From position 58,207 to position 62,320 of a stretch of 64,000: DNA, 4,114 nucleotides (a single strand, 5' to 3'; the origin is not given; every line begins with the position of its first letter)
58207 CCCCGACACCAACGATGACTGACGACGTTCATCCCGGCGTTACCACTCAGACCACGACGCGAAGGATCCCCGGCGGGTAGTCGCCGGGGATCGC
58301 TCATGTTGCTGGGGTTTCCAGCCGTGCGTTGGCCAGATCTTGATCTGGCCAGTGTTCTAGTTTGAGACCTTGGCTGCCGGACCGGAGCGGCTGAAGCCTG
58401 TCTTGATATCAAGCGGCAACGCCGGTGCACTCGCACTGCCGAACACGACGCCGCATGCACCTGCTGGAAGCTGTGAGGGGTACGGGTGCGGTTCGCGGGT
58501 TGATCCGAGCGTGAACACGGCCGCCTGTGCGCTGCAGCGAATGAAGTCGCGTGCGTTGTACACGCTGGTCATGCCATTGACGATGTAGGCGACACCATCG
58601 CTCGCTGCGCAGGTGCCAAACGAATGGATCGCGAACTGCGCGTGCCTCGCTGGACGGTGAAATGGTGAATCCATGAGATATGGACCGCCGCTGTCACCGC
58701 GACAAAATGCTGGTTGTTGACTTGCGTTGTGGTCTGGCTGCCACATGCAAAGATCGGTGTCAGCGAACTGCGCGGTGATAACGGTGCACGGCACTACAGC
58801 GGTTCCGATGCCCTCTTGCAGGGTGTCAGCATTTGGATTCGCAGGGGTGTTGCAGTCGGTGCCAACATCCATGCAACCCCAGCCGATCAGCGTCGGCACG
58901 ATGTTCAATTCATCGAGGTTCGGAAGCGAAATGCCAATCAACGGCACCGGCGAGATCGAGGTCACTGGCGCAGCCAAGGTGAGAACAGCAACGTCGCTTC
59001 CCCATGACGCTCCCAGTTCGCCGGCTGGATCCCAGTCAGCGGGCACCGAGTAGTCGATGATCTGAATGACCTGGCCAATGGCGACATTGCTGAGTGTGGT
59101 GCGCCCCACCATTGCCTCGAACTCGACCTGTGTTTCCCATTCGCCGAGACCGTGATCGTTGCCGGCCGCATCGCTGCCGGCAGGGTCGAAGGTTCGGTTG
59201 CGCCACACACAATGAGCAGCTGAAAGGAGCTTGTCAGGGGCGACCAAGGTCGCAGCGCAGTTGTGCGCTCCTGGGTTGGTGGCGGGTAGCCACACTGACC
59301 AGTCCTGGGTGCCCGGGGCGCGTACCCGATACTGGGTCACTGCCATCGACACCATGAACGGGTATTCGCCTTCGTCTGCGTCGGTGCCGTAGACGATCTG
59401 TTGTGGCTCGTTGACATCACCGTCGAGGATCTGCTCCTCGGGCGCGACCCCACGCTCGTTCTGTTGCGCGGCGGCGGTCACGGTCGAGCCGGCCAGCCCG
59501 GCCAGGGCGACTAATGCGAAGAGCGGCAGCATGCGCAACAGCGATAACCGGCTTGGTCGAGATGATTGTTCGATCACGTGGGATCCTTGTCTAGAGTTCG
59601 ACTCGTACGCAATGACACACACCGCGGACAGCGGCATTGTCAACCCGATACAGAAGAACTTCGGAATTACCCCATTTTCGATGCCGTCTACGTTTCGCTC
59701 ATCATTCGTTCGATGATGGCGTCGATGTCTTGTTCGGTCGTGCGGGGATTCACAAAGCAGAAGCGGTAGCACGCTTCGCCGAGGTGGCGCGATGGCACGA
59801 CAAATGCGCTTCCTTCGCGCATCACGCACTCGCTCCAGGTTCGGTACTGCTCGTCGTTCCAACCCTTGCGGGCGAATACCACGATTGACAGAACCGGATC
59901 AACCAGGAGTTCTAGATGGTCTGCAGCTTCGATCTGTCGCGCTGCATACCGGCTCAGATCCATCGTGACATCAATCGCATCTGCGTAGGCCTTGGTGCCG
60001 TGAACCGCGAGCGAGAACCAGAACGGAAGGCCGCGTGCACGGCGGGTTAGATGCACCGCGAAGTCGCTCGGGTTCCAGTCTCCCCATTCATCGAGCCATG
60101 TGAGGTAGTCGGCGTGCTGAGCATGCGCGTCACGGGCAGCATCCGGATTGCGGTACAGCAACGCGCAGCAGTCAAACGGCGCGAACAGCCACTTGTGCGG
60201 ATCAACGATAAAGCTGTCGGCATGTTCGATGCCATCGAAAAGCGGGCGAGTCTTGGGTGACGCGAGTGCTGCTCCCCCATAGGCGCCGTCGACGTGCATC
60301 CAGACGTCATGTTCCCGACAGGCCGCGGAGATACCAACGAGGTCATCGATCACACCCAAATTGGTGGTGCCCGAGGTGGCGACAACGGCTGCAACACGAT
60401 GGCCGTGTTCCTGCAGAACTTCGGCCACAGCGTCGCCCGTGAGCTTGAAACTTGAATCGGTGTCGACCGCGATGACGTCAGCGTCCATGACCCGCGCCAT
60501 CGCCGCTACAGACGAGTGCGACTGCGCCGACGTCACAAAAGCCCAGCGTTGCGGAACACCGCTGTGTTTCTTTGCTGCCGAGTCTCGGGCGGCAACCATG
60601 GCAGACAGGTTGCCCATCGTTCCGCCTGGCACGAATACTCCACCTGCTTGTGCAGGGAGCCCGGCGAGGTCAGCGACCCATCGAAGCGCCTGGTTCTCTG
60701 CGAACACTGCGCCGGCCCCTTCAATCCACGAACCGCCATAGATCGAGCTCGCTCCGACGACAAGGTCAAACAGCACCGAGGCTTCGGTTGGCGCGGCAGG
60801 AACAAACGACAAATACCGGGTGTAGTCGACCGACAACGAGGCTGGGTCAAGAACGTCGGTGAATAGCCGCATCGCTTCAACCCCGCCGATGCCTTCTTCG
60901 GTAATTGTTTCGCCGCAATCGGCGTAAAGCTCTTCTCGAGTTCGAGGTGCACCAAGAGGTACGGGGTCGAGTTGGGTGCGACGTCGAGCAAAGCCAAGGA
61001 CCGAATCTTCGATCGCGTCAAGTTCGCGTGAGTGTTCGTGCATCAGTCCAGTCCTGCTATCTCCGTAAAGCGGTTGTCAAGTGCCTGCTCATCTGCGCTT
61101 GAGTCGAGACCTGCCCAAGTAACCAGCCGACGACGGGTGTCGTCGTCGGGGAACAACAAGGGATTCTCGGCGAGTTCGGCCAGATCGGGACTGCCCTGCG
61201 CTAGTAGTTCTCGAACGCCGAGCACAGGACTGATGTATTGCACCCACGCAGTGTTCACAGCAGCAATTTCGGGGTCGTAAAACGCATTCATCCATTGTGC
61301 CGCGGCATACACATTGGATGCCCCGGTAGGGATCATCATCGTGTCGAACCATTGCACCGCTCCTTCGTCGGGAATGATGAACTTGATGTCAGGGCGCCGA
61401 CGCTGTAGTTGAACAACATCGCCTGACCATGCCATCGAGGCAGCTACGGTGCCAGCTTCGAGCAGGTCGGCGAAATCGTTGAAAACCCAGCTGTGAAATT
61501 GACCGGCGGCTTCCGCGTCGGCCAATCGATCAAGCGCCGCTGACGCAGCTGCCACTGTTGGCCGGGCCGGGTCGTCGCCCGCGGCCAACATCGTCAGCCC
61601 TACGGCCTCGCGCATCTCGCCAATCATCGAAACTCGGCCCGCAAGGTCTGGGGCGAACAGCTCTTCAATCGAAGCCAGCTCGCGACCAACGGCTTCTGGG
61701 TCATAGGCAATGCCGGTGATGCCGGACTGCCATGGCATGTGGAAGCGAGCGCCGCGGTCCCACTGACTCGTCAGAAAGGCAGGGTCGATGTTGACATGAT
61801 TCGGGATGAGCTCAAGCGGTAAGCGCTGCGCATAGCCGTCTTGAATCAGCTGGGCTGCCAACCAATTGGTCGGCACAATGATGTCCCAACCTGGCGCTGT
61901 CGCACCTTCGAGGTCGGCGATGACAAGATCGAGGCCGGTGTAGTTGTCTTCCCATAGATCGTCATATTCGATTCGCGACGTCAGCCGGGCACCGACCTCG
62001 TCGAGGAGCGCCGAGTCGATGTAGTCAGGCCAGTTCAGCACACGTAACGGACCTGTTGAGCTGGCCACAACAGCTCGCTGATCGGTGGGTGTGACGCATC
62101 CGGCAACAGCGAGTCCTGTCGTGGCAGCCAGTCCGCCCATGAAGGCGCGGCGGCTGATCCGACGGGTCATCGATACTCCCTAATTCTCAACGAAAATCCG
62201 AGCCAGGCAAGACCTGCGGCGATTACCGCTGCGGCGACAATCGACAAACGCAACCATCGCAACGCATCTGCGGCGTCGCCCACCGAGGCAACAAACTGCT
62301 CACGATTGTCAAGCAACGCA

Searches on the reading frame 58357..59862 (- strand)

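Call 25: search_protein_families(library=pfam, proteins=[window:58357-59862:-], max_evalue=0.00001)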
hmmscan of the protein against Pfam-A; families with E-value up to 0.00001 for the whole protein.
window:58357-59862:- (501 aa): 1 family
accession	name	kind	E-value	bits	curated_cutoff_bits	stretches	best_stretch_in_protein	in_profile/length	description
PF00089.32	Trypsin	-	5.9e-15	56.1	20.6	1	175-422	20-205/220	Trypsin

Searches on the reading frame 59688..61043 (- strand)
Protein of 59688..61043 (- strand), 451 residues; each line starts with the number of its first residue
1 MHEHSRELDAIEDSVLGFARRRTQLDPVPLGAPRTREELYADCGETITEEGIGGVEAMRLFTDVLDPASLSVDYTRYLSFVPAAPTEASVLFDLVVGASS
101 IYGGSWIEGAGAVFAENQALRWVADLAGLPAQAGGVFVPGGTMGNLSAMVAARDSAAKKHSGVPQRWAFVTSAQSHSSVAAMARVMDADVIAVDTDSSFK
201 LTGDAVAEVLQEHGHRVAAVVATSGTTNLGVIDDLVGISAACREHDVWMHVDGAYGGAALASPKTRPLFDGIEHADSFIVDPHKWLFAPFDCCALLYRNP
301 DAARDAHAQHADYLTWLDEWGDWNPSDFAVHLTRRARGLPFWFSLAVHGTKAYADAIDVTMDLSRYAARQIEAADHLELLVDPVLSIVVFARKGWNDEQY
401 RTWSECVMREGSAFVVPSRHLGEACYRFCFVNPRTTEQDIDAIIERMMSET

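Call 25: search_protein_families(library=pfam, proteins=[window:59688-61043:-], max_evalue=0.00001)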
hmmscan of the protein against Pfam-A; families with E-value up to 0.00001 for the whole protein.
window:59688-61043:- (451 aa): 3 families
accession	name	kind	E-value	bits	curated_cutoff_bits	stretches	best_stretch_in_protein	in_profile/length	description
PF00282.25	Pyridoxal_deC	-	1.5e-57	195.5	27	1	80-391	45-373/375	Pyridoxal-dependent decarboxylase conserved domain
PF01212.27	Beta_elim_lyase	-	1.4e-07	31.6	27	1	123-309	41-222/288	Beta-eliminating lyase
PF00266.25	Aminotran_5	-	5.3e-06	26.1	21.5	1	120-254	49-177/371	Aminotransferase class-V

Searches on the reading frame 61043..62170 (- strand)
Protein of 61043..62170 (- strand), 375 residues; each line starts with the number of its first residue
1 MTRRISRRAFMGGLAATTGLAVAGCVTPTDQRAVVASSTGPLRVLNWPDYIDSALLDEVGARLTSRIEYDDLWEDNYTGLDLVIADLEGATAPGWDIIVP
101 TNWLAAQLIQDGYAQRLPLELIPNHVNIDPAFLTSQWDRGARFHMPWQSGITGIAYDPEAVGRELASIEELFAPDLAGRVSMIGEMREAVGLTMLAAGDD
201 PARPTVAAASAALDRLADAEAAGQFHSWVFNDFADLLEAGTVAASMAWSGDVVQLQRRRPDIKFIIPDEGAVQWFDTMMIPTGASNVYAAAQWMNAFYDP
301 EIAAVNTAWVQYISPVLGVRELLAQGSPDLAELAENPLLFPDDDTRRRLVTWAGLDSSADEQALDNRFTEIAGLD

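Call 25: search_protein_families(library=pfam, proteins=[window:61043-62170:-], max_evalue=0.00001)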
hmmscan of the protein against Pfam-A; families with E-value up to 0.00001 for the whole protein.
window:61043-62170:- (375 aa): 3 families
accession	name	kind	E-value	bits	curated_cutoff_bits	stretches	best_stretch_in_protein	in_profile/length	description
PF13416.11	SBP_bac_8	-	9.5e-23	81.8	27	1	86-327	31-268/279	Bacterial extracellular solute-binding protein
PF13343.11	SBP_bac_6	-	3.8e-16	59.8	24.6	1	104-340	20-236/245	Bacterial extracellular solute-binding protein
PF01547.30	SBP_bac_1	-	1.9e-07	31.8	26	1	90-302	46-305/307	Bacterial extracellular solute-binding protein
